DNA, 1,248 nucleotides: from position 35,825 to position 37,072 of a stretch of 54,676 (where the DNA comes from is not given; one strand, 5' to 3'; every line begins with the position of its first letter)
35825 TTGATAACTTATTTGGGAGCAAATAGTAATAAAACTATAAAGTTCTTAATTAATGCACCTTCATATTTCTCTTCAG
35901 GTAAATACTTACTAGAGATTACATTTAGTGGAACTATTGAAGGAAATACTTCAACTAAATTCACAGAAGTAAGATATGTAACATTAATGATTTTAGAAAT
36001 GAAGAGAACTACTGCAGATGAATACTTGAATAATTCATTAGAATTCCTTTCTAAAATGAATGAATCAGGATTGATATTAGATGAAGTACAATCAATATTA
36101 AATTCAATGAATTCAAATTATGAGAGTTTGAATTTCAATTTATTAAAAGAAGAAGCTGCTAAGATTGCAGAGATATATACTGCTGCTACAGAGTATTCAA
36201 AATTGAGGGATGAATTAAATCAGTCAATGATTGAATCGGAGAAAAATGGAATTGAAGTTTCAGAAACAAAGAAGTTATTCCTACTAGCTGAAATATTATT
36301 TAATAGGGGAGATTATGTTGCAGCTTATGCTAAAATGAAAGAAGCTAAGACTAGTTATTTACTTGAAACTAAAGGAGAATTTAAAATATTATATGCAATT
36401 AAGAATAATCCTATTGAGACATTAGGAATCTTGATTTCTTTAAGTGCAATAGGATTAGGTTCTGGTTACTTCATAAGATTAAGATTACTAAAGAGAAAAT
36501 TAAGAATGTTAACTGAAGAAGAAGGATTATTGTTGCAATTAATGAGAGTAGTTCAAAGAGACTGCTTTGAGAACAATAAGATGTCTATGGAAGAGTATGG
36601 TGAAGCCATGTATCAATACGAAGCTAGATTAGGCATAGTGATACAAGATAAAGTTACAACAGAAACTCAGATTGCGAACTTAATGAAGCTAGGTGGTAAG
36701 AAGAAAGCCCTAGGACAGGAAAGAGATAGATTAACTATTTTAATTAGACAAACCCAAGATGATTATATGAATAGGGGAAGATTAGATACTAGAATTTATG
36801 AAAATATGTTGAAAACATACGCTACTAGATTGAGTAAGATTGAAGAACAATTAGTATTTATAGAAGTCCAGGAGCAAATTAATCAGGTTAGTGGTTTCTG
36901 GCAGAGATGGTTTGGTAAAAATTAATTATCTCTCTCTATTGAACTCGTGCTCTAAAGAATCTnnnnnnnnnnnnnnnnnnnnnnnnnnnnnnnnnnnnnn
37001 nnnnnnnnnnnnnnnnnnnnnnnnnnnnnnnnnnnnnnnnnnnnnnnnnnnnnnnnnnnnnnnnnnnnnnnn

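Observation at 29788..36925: RHH regulator translationally coupled (ATGA) to a 2300-aa surface protein that has a cytoplasmic coiled-coil tail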

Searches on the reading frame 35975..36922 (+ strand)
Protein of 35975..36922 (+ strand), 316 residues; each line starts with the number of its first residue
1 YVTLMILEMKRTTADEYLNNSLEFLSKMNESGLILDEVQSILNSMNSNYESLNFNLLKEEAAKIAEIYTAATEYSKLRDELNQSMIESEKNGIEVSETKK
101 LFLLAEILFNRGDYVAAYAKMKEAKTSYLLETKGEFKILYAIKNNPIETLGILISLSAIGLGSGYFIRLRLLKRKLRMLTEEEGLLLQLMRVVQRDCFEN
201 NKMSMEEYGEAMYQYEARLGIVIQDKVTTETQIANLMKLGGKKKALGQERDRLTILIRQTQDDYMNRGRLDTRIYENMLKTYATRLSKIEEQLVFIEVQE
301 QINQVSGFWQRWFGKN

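Call 26: find_homologous_proteins(query=window:35975-36922:+, max_evalue=0.001)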
Query window:35975-36922:+ (316 aa): 41 proteins with E <= 0.001 among 1854 candidates.
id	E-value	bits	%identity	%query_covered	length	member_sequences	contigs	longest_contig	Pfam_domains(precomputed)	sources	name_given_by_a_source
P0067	2.3e-155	534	81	99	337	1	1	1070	-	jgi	-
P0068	1.0e-149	515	77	100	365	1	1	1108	-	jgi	jgi:DNA polymerase III delta prime subunit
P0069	1.6e-139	482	87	82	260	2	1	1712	-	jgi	jgi:hypothetical protein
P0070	1.1e-120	420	69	91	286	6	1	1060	-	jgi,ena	-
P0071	1.9e-119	416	92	67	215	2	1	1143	-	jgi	jgi:hypothetical protein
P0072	3.5e-117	409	63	98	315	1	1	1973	-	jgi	jgi:hypothetical protein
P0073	3.7e-117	409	73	84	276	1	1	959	-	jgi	-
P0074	5.2e-115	402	80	73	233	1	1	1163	-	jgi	jgi:hypothetical protein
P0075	2.7e-93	330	65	75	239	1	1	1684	-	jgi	jgi:hypothetical protein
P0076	5.1e-91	323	78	61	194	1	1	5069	-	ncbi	ncbi:MAG: hypothetical protein WCI72_06065, partial [archaeon]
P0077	1.2e-90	322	61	82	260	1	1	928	-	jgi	jgi:hypothetical protein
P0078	5.3e-87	310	73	63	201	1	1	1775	-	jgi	-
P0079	6.4e-87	309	54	88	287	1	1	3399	-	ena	-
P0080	5.7e-86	306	51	91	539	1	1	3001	PF13948.12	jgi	jgi:cysteine-rich repeat protein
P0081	3.8e-83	297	70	61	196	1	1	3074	-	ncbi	ncbi:MAG: hypothetical protein WCI72_06700, partial [archaeon]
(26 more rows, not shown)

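Call 27: search_solved_structures(query=window:35975-36922:+, max_evalue=1)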
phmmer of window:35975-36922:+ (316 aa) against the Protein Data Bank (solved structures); distinct sequences matched with E-value up to 1: 21.
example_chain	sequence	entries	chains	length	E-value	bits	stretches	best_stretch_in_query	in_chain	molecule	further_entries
9k4i_A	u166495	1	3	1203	0.045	16.2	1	42-168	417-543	Maltose/maltodextrin-binding periplasmic protein,Short transient receptor potential channe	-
1udn_A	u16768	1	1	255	0.069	15.6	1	31-111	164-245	Ribonuclease PH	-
1udq_A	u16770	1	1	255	0.069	15.6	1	31-111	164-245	Ribonuclease PH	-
1uds_A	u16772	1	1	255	0.069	15.6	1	31-111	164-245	Ribonuclease PH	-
1udo_A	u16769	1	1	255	0.074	15.5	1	31-111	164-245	Ribonuclease PH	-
9w0n_AA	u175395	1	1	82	0.31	13.5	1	227-286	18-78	DNA-directed RNA polymerase subunit omega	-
6vz3_AF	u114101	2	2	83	0.31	13.5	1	227-286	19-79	DNA-directed RNA polymerase subunit omega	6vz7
6n61_E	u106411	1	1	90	0.32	13.5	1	227-286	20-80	DNA-directed RNA polymerase subunit omega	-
3iyd_E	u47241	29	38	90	0.32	13.5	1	227-286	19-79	DNA-directed RNA polymerase subunit omega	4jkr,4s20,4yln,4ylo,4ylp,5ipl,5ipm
6asx_K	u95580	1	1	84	0.32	13.4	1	227-286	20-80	DNA-directed RNA polymerase subunit omega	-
10ma_K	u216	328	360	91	0.32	13.4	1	227-286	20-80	DNA-directed RNA polymerase subunit omega | Escherichia coli RNA polymerase omega subunit | RpoZ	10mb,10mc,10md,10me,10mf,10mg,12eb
8f3c_K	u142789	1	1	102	0.43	13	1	227-286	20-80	DNA-directed RNA polymerase subunit omega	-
8g2w_K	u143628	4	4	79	0.5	12.8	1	227-278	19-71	DNA-directed RNA polymerase subunit omega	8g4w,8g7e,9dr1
6alf_K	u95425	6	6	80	0.51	12.8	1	227-278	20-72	DNA-directed RNA polymerase subunit omega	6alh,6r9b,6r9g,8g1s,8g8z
2m20_A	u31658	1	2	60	0.57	12.6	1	150-186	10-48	Epidermal growth factor receptor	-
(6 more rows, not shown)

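Call 55: predict_structure(alignment_id=A2)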
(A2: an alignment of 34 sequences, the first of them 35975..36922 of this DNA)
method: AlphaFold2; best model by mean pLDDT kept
length: 316 residues; sequences in the alignment: 34
mean_pLDDT: 84.4   pTM: 0.44
mean pLDDT of the five models: 84.4, 84.0, 83.5, 81.4, 80.6
residues with pLDDT >= 90: 98; 70-90: 184; 50-70: 32; < 50: 2
segments of 3 or more residues with pLDDT < 50: none
pLDDT, mean of each block of 10 residues (from residue 1): 66 89 88 86 89 88 93 94 90 88 95 94 93 68 72 78 83 93 91 88 88 89 88 73 81 86 75 80 87 86 71 59
secondary structure, 60 per line:
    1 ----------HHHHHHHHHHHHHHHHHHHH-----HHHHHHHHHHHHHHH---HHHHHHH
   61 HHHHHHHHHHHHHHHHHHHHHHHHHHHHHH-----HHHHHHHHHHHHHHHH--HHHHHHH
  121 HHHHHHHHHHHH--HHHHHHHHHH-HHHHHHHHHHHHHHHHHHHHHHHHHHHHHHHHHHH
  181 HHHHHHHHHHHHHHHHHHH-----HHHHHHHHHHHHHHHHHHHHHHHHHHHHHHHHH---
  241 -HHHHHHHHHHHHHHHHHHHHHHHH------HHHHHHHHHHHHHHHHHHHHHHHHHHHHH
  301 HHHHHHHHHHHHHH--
elements in order: H11-30 H36-50 H54-90 H96-111 H114-132 H135-144 H146-199 H205-237 H242-265 H272-314
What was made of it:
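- On Bitopic (type I) membrane protein with a cytoplasmic tail: AF2 predicts a continuous helix across it (call 55).
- Checked: The tail is predicted helical as four helices, not one long coiled coil (call 55).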

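Call 58: fold_search(model_id=the predicted structure, library=pdb)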
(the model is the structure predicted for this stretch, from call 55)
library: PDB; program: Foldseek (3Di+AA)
matches with E <= 10: 122; with E <= 0.001: 0
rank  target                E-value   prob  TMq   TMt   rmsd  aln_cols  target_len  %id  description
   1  8zah_B                6.6e-01  0.38  0.13  0.17  19.7       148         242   13  Crystal structure of the channel protein CorA from Campylobacter jejuni (released 2024-06-19)
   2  8cwy_A                9.6e-01  0.14  0.17  0.12  31.4       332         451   13  Accurate computational design of genetically encoded 3D protein crystals (released 2023-11-01)
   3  8zak_A                1.1e+00  0.28  0.13  0.16  19.7       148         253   13  Crystal structure of the channel protein CorA from Campylobacter jejuni in complex with Ni2+ (released 2024-06-19)
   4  6raf_B                1.7e+00  0.09  0.15  0.10  37.1       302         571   12  Heterodimeric ABC exporter TmrAB in inward-facing narrow conformation under turnover conditions (released 2019-07-31)
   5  8oyy_A                2.1e+00  0.21  0.19  0.24  26.9       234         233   14  De novo designed soluble GPCR-like fold GLF_32 (released 2023-10-18)
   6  7y49                  2.1e+00  0.12  0.21  0.13  36.1       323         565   12  Cryo-EM Structure of apo mitochondrial ABC transporter ABCB10 from Biortus (released 2023-04-19)
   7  9g0d_B                2.2e+00  0.47  0.19  0.39  23.2       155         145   15  Structure of human Mical1 bMERB_V978A domain:Rab10 complex. (released 2025-07-02)
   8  8zah_A                2.3e+00  0.16  0.13  0.16  19.6       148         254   13  Crystal structure of the channel protein CorA from Campylobacter jejuni (released 2024-06-19)
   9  8fbj                  2.3e+00  0.13  0.20  0.21  32.1       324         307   12  Improving the secretion of designed protein assemblies through negative design of cryptic transmembrane domains (released 2023-03-22)
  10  8zak_B                2.4e+00  0.14  0.12  0.15  19.5       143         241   12  Crystal structure of the channel protein CorA from Campylobacter jejuni in complex with Ni2+ (released 2024-06-19)
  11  8oyy_B                2.5e+00  0.20  0.19  0.25  26.9       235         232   14  De novo designed soluble GPCR-like fold GLF_32 (released 2023-10-18)
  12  2efl                  2.7e+00  0.23  0.25  0.28  29.0       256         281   14  Crystal structure of the EFC domain of formin-binding protein 17 (released 2007-05-29)
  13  3wme                  2.8e+00  0.07  0.16  0.09  36.6       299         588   11  Crystal structure of an inward-facing eukaryotic ABC multidrug transporter (released 2014-03-19)
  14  3rqe_D                2.9e+00  0.14  0.14  0.23  18.8       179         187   13  Cerebral cavernous malformation 3 (CCM3) in complex with paxillin LD1 (released 2011-06-01)
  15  9g0c_A                3.1e+00  0.66  0.23  0.49  21.9       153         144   11  Structure of human Mical1 bMERB_V978A_V985A domain:Rab10 complex. (released 2025-07-02)
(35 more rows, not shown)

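Call 66: search_protein_representatives(alignment_id=A2)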
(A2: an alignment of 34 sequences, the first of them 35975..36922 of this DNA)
Query: 34 sequences, 445 profile positions. Proteins with E-value up to 0.001 (for the whole library): 1125; up to 1e-10: 735; up to 1e-30: 525. The best 150 are listed.
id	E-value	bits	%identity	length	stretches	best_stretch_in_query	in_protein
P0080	1.7e-190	649.9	-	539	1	2-434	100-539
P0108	1.9e-190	649.7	-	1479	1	12-441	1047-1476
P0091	6.7e-190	647.9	-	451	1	1-441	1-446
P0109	2.0e-188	643.1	-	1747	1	10-442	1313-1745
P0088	1.1e-185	634.0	-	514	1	1-438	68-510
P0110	4.4e-181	618.9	-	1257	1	2-441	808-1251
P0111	1.5e-180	617.1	-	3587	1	8-433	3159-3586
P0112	3.6e-179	612.6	-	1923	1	2-444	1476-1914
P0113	1.5e-175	600.6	-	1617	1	2-439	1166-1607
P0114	4.0e-175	599.2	-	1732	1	13-439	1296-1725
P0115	6.7e-175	598.5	-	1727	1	12-438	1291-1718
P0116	7.4e-175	598.3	-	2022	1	12-439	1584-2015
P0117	8.5e-175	598.2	-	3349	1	11-440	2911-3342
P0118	6.8e-174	595.2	-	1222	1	9-436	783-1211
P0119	2.5e-172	590.0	-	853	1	6-439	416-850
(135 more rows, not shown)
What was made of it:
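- The anchor module is found in at least 1125 representative proteins, almost always at the extreme C-terminus (call 66).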

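Call 68: find_related_loci(query=A2, collection=metagenome_contigs, flank=10000)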
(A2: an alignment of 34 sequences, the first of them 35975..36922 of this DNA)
Query A2 (316 aa) in metagenome_contigs; peptide patterns used: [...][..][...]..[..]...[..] (x = any residue, [..] = any of these).
284 stretches matched a pattern; 166 encode a relative of the query (tblastn E <= 1e-3); the best 80 are kept; 80 distinct loci.
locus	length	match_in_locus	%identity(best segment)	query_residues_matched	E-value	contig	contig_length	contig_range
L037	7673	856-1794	89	1-313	0e+0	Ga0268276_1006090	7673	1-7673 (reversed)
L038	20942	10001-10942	79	1-314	3e-168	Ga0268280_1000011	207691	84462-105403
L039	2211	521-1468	78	1-316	2e-180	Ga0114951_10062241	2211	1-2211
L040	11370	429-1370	78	1-314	5e-167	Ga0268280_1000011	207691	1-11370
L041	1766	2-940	80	1-313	4e-180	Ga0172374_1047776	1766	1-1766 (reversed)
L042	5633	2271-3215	78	1-315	1e-167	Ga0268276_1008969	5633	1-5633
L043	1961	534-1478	76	1-315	1e-174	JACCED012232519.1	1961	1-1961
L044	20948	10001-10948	75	1-316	9e-159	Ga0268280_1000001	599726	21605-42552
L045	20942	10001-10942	79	1-314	5e-158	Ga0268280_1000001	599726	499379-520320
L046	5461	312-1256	77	1-315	5e-158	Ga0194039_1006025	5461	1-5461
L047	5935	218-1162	76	1-315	6e-153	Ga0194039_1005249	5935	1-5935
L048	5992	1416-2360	71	1-315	2e-146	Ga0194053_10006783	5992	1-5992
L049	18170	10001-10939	66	1-313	7e-137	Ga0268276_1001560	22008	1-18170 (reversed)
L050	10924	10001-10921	62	1-307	2e-120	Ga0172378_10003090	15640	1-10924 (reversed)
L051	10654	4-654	81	95-311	2e-119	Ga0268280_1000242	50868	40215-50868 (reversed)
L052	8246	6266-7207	55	1-313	3e-113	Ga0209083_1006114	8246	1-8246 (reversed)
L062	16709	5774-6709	48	1-313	3e-88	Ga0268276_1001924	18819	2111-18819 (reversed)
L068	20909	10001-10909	44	2-304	6e-85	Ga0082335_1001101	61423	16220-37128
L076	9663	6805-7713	46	2-304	4e-82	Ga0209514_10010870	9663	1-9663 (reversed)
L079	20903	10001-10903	46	2-302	3e-81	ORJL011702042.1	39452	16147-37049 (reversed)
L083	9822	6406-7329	45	2-311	8e-81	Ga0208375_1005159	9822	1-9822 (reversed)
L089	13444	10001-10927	46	2-310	3e-78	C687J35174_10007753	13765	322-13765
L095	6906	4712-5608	47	2-300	2e-76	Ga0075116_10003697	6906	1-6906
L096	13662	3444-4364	44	2-308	2e-76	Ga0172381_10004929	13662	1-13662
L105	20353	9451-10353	43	23-311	1e-71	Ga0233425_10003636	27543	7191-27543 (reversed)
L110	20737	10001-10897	43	1-299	1e-69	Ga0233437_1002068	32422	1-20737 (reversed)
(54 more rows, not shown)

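Call 72: search_protein_families(library=pfam, proteins=[L038:1387-1536:+, L045:3657-3821:+, L050:5270-5524:+, L052:381-593:+, L062:2332-3426:+, L068:4066-4626:+, L076:1674-3110:+, L079:3774-4226:+, L083:1410-1625:+, L110:3310-4671:+], max_evalue=0.01)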
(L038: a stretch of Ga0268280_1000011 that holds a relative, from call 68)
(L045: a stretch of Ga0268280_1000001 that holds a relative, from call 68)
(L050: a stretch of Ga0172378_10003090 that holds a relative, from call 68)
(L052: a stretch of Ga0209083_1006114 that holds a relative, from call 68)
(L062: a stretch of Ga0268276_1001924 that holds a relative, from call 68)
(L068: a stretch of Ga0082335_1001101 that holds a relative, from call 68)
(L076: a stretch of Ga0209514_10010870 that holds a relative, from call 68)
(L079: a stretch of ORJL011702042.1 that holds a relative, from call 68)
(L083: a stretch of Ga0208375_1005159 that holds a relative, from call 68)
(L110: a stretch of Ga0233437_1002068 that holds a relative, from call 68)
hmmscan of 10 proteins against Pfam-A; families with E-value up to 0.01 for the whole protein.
L038:1387-1536:+ (50 aa): 0 families

L045:3657-3821:+ (55 aa): 1 family
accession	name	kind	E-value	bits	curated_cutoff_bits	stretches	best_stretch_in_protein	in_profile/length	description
PF09853.14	DUF2080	-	3.6e-06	27.1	21.5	1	22-49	18-45/50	Putative transposon-encoded protein (DUF2080)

L050:5270-5524:+ (85 aa): 1 family
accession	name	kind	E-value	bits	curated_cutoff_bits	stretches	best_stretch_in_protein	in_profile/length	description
PF24434.1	DUF7557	-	1.2e-06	28.3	25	1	47-83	2-37/45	Family of unknown function (DUF7557)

L052:381-593:+ (71 aa): 0 families

L062:2332-3426:+ (365 aa): 1 family
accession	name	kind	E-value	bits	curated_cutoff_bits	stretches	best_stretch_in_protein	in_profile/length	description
PF00078.32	RVT_1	-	1.4e-26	94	29.6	1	83-297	8-205/205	Reverse transcriptase (RNA-dependent DNA polymerase)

L068:4066-4626:+ (187 aa): 1 family
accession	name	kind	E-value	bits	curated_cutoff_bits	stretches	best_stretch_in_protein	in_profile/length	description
PF05168.19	HEPN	-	0.0018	18.9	22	1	63-155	16-92/117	HEPN domain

L076:1674-3110:+ (479 aa): 5 families
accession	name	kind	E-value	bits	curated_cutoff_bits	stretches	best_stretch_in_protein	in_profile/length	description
PF13749.12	HATPase_c_4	-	9.8e-22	77.2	26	1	307-394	1-89/89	Putative ATP-dependent DNA helicase recG C-terminal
PF04326.19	SLFN_AlbA_2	-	9.3e-19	68.5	25.3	1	21-131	1-117/118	Schlafen, AlbA_2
PF13412.12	HTH_24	-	1.4e-07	31.4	21.9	1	418-462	3-47/48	Winged helix-turn-helix DNA-binding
PF08279.18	HTH_11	-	0.00026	21.2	25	1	421-459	3-42/55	HTH domain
PF12840.13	HTH_20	-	0.0045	17.4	27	1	436-458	22-44/51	Helix-turn-helix domain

L079:3774-4226:+ (151 aa): 1 family
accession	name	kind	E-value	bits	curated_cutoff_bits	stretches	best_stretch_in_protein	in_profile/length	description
PF08461.16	HTH_12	-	0.0086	16.4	21.4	0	87-129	3-49/66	Ribonuclease R winged-helix domain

L083:1410-1625:+ (72 aa): 15 families
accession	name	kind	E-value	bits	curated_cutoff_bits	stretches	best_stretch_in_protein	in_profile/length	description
PF08279.18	HTH_11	-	9.2e-08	32.3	25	1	13-56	7-47/55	HTH domain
PF12802.13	MarR_2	-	3.2e-07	30.9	27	1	14-54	14-53/61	MarR family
PF13545.12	HTH_Crp_2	-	3.8e-06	27.2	27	1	21-54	22-56/70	Crp-like helix-turn-helix domain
PF01047.28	MarR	-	9.7e-06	25.8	24.6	1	20-53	16-49/59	MarR family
PF00392.27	GntR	-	2.8e-05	24.1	27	1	22-54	24-57/64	Bacterial regulatory proteins, gntR family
PF01022.26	HTH_5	-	3.3e-05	24.1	22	1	22-52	16-46/47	Bacterial regulatory protein, arsR family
PF01978.25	TrmB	-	3.5e-05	24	25.6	1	21-55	22-56/68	Sugar-specific transcriptional regulator TrmB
PF09339.16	HTH_IclR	-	7.4e-05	22.9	22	1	14-52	11-49/52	IclR helix-turn-helix domain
PF13412.12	HTH_24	-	0.00025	21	21.9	1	14-52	11-48/48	Winged helix-turn-helix DNA-binding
PF08222.17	HTH_CodY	-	0.00062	19.8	27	1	22-64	5-46/61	CodY helix-turn-helix domain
PF14502.12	HTH_41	-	0.0017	18.1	25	1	23-53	8-38/48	Helix-turn-helix domain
PF12840.13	HTH_20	-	0.002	18.5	27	1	20-54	17-51/51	Helix-turn-helix domain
PF13463.12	HTH_27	-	0.0024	18.5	22.2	0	19-52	16-49/68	Winged helix DNA-binding domain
PF01325.25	Fe_dep_repress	-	0.0045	17.6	26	1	23-53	24-54/60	Iron dependent repressor, N-terminal DNA binding domain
PF01381.28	HTH_3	-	0.0048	17.3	23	1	20-39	8-27/55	Helix-turn-helix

L110:3310-4671:+ (454 aa): 6 families
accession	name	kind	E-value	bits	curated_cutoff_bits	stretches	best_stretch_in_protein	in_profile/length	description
PF04326.19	SLFN_AlbA_2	-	4.1e-20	72.9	25.3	1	14-119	1-118/118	Schlafen, AlbA_2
PF13749.12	HATPase_c_4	-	2.9e-19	69.3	26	1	278-358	1-85/89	Putative ATP-dependent DNA helicase recG C-terminal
PF13412.12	HTH_24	-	2.4e-06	27.4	21.9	1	391-437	3-48/48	Winged helix-turn-helix DNA-binding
PF08461.16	HTH_12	-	8e-06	26.1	21.4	1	396-440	3-52/66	Ribonuclease R winged-helix domain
PF10711.15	DUF2513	-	0.00034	21.4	29.6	1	395-442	9-57/100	Hypothetical protein (DUF2513)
PF12840.13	HTH_20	-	0.00035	20.9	27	1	392-439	5-51/51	Helix-turn-helix domain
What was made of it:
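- A reverse transcriptase abuts one giant of the family (L062, call 72).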
